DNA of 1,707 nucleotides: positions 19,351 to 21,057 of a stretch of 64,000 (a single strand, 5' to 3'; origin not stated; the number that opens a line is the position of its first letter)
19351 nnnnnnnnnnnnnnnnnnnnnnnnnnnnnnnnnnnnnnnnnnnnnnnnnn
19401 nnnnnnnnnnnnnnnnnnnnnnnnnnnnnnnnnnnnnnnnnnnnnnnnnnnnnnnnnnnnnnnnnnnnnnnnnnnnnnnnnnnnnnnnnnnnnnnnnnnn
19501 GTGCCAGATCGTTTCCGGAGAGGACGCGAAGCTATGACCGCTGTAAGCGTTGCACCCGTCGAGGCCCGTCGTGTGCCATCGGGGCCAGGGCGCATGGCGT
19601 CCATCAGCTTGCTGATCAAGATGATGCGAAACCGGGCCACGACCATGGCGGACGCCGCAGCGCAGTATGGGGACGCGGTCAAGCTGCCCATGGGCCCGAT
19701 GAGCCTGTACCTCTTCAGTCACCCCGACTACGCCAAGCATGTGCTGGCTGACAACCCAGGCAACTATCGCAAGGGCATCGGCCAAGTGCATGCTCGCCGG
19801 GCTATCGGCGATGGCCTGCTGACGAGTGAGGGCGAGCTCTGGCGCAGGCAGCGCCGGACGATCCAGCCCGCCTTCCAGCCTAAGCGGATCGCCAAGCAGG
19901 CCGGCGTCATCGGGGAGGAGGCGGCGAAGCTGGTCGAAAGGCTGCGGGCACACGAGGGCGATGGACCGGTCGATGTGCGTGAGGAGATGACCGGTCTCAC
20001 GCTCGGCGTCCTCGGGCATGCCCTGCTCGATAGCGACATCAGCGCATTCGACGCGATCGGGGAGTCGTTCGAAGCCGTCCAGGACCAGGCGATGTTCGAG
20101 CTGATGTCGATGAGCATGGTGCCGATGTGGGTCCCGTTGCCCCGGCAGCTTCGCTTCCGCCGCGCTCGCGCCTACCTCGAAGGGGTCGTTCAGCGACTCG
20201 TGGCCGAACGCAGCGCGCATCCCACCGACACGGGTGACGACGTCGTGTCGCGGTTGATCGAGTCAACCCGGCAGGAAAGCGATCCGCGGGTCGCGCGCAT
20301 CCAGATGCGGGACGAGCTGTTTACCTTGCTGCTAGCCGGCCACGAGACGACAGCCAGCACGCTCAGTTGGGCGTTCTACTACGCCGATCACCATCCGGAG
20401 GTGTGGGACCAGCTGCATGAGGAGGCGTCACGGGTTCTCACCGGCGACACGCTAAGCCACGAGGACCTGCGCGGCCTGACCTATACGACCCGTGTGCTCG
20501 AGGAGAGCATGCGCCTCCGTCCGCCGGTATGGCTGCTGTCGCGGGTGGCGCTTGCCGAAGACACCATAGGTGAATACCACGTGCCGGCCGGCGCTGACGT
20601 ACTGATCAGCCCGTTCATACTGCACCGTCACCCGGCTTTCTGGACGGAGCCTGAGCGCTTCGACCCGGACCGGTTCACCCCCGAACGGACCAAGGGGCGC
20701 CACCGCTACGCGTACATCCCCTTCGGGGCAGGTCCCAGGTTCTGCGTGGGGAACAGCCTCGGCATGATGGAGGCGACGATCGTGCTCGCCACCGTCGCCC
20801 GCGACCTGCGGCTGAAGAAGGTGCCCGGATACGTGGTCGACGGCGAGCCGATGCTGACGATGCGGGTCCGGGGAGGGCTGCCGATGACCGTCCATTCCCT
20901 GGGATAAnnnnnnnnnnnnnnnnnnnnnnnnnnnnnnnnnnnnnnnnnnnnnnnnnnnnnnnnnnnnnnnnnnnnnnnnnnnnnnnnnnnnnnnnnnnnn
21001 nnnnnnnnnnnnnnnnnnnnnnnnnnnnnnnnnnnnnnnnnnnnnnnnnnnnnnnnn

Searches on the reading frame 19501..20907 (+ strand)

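Call 38: search_protein_families(library=pfam, proteins=[window:19501-20907:+], max_evalue=0.0001)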
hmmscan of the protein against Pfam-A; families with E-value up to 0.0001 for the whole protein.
window:19501-20907:+ (468 aa): 1 family
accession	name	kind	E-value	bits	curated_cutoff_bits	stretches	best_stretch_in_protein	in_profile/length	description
PF00067.27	p450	-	9.1e-80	269.1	22.8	1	40-442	17-438/462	Cytochrome P450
